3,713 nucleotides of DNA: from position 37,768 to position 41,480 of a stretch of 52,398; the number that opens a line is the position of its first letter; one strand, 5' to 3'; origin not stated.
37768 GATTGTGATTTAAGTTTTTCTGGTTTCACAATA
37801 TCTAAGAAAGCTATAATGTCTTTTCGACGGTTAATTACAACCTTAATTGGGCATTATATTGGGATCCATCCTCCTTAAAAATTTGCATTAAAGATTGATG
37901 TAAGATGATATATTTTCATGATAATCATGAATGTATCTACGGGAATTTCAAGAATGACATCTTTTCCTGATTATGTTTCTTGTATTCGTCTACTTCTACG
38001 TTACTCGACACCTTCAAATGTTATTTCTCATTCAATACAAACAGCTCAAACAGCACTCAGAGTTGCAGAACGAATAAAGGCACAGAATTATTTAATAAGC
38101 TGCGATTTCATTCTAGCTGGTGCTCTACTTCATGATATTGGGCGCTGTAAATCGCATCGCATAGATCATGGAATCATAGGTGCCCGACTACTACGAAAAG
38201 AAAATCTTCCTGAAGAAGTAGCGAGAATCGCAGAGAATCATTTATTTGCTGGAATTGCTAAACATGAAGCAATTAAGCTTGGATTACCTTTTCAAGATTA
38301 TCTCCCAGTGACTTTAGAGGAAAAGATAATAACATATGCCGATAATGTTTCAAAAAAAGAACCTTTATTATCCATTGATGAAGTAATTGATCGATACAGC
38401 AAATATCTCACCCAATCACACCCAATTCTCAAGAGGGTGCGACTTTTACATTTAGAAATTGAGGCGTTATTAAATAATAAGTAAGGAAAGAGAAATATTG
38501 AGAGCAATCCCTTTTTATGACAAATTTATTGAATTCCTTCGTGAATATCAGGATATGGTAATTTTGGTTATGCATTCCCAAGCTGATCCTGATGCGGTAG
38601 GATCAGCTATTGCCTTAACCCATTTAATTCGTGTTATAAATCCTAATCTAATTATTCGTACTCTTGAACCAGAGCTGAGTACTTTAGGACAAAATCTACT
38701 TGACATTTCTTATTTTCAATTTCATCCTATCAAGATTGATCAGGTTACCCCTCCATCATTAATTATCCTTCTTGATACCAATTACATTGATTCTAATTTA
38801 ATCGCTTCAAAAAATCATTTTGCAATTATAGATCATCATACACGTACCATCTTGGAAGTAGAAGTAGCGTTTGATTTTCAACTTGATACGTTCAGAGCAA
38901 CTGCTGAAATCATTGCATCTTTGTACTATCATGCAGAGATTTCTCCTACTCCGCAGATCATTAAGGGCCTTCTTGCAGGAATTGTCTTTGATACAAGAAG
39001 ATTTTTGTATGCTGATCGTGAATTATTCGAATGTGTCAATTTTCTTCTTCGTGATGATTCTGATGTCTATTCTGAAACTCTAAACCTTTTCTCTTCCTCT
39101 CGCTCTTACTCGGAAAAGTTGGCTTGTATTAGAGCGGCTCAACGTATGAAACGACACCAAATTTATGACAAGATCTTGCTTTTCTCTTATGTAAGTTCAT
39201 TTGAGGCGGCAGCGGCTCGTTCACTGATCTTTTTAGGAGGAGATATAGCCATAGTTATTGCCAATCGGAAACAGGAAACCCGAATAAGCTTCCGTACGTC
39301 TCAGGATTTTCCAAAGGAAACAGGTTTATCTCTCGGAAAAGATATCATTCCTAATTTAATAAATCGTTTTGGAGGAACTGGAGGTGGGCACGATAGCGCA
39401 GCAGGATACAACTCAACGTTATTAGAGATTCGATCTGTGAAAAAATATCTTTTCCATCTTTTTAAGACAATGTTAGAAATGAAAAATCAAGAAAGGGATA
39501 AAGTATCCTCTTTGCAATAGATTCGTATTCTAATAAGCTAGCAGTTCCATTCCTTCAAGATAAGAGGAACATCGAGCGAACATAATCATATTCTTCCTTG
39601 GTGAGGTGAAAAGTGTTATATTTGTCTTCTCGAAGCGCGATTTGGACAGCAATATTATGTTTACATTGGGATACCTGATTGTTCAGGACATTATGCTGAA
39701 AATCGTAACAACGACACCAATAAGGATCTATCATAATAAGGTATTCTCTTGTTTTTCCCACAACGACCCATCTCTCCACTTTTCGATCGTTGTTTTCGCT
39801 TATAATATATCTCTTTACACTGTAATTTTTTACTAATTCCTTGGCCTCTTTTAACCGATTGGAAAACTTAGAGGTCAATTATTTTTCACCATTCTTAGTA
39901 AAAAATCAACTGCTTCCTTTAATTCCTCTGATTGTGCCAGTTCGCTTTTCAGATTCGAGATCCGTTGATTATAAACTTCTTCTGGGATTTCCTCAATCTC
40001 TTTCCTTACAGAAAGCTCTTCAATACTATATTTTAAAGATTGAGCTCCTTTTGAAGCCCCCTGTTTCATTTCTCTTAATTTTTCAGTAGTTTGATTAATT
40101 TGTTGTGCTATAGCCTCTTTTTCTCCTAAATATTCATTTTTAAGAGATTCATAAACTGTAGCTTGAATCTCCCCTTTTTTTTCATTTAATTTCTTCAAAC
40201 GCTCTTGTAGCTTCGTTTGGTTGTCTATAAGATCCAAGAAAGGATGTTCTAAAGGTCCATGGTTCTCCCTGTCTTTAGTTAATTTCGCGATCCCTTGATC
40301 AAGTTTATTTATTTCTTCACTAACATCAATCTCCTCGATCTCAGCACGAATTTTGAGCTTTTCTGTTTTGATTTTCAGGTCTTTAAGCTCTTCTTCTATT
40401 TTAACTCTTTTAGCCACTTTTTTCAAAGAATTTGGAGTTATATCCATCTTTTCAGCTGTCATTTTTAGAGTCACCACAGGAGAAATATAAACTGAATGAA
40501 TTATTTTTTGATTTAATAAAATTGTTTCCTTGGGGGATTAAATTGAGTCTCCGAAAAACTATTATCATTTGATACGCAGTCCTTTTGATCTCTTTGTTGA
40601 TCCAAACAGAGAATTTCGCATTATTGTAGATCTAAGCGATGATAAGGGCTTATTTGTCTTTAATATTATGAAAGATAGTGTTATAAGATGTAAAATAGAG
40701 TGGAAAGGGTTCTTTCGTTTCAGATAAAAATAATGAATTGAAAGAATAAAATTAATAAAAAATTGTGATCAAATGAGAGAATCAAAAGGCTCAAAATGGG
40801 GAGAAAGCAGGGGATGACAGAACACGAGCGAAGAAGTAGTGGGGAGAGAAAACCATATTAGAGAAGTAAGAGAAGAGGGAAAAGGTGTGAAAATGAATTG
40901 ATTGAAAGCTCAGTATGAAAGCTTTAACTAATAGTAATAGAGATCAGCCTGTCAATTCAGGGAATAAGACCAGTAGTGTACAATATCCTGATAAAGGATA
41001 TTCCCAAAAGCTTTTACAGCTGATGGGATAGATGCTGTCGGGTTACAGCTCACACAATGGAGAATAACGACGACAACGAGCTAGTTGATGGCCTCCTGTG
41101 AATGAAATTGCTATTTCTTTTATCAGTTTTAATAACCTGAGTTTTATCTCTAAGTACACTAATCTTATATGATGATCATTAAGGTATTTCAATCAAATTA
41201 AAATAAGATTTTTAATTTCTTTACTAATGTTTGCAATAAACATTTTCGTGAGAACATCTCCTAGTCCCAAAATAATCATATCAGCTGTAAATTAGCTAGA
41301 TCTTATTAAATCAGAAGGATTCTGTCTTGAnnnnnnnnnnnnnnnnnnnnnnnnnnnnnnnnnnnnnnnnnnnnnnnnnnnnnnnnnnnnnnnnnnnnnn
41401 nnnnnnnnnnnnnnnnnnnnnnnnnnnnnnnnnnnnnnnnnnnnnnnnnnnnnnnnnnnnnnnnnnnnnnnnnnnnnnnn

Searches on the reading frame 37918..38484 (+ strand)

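Call 10: search_protein_families(library=pfam, proteins=[window:37918-38484:+])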
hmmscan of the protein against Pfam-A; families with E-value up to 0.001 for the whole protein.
window:37918-38484:+ (188 aa): 2 families
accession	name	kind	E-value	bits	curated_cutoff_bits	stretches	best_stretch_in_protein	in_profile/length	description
PF01966.28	HD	-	2.7e-16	60.3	22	1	35-145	1-114/116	HD domain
PF08668.18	HDOD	-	4.5e-05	23.5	22.9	0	35-76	95-132/196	HDOD domain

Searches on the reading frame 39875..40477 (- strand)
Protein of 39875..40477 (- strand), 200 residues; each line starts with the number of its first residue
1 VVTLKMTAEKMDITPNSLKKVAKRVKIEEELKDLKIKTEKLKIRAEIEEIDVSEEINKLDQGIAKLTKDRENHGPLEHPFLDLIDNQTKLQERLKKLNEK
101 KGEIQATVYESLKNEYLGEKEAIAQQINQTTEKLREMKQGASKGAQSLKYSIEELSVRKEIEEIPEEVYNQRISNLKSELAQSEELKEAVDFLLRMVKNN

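Call 10: search_protein_families(library=pfam, proteins=[window:39875-40477:-])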
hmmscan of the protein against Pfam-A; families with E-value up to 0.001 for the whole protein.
window:39875-40477:- (200 aa): 0 families

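Call 23: find_homologous_proteins(query=window:39875-40462:-)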
Query window:39875-40462:- (195 aa): 53 proteins with E <= 0.001 among 877 candidates.
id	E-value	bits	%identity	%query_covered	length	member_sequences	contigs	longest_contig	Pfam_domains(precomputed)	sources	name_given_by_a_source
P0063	4.5e-107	373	100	97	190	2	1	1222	-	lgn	-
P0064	7.8e-95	334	90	99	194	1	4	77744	-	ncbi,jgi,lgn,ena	-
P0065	7.9e-95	334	90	99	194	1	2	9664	-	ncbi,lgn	-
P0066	1.7e-89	316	85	99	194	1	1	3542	-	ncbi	ncbi:MAG: hypothetical protein ACFFDN_37430 [Candidatus Hodarchaeota archaeon]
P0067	1.8e-87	310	82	99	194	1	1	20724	-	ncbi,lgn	ncbi:MAG: hypothetical protein ACFFB5_24160 [Promethearchaeota archaeon]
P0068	1.4e-83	297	79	99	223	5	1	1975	-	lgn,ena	-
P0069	4.6e-82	292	78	99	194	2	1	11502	-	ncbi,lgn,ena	-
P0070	4.1e-78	279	76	99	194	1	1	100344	-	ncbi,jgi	ncbi:MAG: hypothetical protein ACXADY_02330 [Candidatus Hodarchaeales archaeon]|jgi:DNA repair exonu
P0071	8.2e-75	269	74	99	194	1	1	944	-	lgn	-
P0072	7.7e-74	265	74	99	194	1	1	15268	-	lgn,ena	-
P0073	1.7e-73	264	74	99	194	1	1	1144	-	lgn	-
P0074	4.5e-73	263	73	99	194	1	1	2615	-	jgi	jgi:chromosome segregation ATPase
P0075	2.4e-72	261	72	98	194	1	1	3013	-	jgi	jgi:archaellum component FlaC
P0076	3.3e-71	257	71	99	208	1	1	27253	-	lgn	-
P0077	4.3e-71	256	72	99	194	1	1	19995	-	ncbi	ncbi:MAG: hypothetical protein ACFFAE_08850 [Candidatus Hodarchaeota archaeon]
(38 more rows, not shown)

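Call 24: find_encoding_contigs(protein=P0064, flank=5000, max_places=4)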
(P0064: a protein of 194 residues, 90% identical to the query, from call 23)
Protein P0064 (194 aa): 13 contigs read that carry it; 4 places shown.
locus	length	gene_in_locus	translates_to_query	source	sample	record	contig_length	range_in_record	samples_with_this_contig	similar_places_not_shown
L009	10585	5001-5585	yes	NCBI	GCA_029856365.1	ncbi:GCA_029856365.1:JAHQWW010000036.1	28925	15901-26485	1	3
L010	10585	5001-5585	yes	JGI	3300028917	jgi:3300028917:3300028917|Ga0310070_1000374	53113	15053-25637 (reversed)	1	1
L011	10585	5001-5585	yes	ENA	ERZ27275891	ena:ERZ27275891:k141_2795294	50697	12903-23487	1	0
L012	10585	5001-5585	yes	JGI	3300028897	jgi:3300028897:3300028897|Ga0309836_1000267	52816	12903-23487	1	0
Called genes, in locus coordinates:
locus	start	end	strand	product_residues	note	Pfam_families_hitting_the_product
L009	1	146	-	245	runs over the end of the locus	PF01066:CDP-OH_P_transf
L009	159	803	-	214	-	PF02666:PS_Dcarbxylase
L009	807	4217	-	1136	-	PF02874:ATP-synt_ab_N, PF16886:ATP-synt_ab_Xtn, PF14890:Intein_splicing, PF14528:LAGLIDADG_3, PF00006:ATP-synt_ab, PF22919:ATP-synt_VA_C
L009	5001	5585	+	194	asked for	-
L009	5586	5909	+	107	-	-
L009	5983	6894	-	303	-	PF01368:DHH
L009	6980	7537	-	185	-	PF01966:HD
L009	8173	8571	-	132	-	PF03874:RNA_pol_Rpb4 (weak)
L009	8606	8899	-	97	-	PF01157:Ribosomal_L21e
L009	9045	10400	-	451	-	PF22023:Pus10_THUMP_arc, PF21238:Pus10_C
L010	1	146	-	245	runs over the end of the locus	PF01066:CDP-OH_P_transf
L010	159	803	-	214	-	PF02666:PS_Dcarbxylase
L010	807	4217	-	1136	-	PF02874:ATP-synt_ab_N, PF16886:ATP-synt_ab_Xtn, PF14890:Intein_splicing, PF14528:LAGLIDADG_3, PF00006:ATP-synt_ab, PF22919:ATP-synt_VA_C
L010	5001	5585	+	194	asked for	-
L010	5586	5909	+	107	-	-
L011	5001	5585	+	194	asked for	-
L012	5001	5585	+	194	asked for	-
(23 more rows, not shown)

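Call 25: find_encoding_contigs(protein=P0063, flank=5000, max_places=4)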
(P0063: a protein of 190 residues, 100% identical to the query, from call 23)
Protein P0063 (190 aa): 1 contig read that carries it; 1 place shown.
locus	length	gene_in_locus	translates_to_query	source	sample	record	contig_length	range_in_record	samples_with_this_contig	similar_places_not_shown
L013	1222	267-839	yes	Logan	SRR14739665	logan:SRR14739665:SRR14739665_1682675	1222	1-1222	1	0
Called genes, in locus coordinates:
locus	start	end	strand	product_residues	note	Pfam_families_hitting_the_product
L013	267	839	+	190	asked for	-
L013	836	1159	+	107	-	-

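Call 26: find_encoding_contigs(protein=P0067, flank=5000, max_places=3)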
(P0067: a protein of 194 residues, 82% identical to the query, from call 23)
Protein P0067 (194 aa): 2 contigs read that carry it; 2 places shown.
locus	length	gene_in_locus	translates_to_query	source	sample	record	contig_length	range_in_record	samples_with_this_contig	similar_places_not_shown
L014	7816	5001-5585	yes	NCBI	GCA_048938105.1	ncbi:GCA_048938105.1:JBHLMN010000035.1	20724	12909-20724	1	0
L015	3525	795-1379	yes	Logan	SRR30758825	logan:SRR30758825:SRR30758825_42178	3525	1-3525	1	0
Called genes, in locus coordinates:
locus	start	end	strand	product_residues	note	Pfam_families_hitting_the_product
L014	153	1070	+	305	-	PF01037:AsnC_trans_reg (faint)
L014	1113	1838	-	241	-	PF01066:CDP-OH_P_transf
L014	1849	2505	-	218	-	PF02666:PS_Dcarbxylase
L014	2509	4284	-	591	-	PF02874:ATP-synt_ab_N, PF16886:ATP-synt_ab_Xtn, PF00006:ATP-synt_ab, PF22919:ATP-synt_VA_C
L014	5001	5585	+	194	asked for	-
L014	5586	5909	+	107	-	-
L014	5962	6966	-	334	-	PF01368:DHH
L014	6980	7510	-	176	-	PF01966:HD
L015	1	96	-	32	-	?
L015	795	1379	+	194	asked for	-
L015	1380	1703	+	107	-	-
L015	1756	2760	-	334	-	PF01368:DHH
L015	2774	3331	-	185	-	PF01966:HD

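Call 29: find_encoding_contigs(protein=P0065, flank=2500, max_places=3)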
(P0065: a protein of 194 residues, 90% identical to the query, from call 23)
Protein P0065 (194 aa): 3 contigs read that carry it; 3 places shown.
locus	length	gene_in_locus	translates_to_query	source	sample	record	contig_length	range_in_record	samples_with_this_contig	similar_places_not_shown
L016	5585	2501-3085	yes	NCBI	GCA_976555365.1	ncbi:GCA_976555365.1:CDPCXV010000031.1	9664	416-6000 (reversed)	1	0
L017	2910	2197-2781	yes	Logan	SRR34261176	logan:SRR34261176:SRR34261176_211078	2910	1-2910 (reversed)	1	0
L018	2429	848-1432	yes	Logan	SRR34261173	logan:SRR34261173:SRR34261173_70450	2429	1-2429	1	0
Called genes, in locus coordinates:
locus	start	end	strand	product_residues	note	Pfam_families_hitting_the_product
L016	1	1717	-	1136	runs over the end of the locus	PF02874:ATP-synt_ab_N, PF16886:ATP-synt_ab_Xtn, PF14890:Intein_splicing, PF14528:LAGLIDADG_3, PF00006:ATP-synt_ab, PF22919:ATP-synt_VA_C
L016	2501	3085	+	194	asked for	-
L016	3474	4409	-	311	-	PF01368:DHH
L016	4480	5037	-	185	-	PF01966:HD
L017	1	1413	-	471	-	?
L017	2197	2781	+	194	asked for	-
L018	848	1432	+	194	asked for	-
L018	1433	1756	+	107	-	-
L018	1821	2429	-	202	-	?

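Call 30: find_encoding_contigs(protein=P0066, flank=2500, max_places=3)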
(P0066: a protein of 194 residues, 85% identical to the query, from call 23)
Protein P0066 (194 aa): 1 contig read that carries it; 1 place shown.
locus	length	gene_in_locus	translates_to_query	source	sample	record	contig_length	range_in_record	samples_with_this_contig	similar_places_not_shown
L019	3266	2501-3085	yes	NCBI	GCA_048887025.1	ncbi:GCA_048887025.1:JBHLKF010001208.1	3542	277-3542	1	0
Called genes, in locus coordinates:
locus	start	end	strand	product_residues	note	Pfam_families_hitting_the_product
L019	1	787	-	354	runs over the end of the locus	PF14528:LAGLIDADG_3 (weak), PF14527:LAGLIDADG_WhiA (weak), PF14528:LAGLIDADG_3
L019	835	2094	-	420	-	PF02874:ATP-synt_ab_N, PF16886:ATP-synt_ab_Xtn, PF14890:Intein_splicing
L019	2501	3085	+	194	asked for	-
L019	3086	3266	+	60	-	?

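Call 31: find_encoding_contigs(protein=P0069, flank=2500, max_places=3)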
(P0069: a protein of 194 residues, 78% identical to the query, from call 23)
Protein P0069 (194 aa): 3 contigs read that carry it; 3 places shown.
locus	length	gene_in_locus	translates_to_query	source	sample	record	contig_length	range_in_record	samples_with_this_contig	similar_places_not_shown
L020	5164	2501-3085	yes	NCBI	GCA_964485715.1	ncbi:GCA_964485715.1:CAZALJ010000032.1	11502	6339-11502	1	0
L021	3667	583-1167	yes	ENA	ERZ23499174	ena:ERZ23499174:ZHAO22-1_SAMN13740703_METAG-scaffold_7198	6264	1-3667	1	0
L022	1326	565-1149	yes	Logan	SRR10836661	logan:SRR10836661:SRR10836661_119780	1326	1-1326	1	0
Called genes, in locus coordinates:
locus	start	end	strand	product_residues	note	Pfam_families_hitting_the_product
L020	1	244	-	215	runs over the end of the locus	PF02666:PS_Dcarbxylase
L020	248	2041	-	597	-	PF02874:ATP-synt_ab_N, PF16886:ATP-synt_ab_Xtn, PF00006:ATP-synt_ab, PF22919:ATP-synt_VA_C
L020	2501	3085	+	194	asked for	-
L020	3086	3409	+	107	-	-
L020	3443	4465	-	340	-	PF01368:DHH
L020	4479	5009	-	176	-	PF01966:HD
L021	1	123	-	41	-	?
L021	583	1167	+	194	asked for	-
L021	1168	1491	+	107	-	-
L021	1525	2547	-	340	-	PF01368:DHH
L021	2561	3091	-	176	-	PF01966:HD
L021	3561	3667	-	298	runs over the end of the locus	PF14528:LAGLIDADG_3 (faint), PF14527:LAGLIDADG_WhiA (faint)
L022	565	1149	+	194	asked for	-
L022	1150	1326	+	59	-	?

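Call 32: find_encoding_contigs(protein=P0070, flank=2500, max_places=3)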
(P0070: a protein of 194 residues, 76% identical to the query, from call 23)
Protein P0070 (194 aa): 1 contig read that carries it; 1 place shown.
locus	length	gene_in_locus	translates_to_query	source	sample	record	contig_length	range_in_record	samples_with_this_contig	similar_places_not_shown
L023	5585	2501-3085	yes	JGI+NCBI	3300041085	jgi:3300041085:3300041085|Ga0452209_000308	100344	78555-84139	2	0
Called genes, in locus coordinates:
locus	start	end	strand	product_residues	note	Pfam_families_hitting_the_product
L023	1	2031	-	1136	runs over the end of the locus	PF02874:ATP-synt_ab_N (weak), PF16886:ATP-synt_ab_Xtn, PF14890:Intein_splicing, PF14527:LAGLIDADG_WhiA (faint), PF14528:LAGLIDADG_3, PF00006:ATP-synt_ab, PF22919:ATP-synt_VA_C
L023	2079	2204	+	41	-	-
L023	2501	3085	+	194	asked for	-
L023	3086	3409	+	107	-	-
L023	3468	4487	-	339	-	PF01368:DHH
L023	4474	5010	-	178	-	PF01966:HD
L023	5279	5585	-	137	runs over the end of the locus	-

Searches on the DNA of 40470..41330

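Call 21: search_rna_families(source=window, start=40470, end=41330, threshold=evalue, max_evalue=10)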
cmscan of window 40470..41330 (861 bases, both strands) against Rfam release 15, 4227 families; matches with E-value up to 10: 2.
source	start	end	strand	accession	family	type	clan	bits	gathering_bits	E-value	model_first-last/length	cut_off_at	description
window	40471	40537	+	RF00606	SNORD93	Gene; snRNA; snoRNA; CD-box;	-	17.2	60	4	1-74/74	no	Small nucleolar RNA SNORD93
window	40675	40728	-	RF01410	BsrC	Gene; sRNA;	-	15.7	38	6.2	1-87/87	no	BsrC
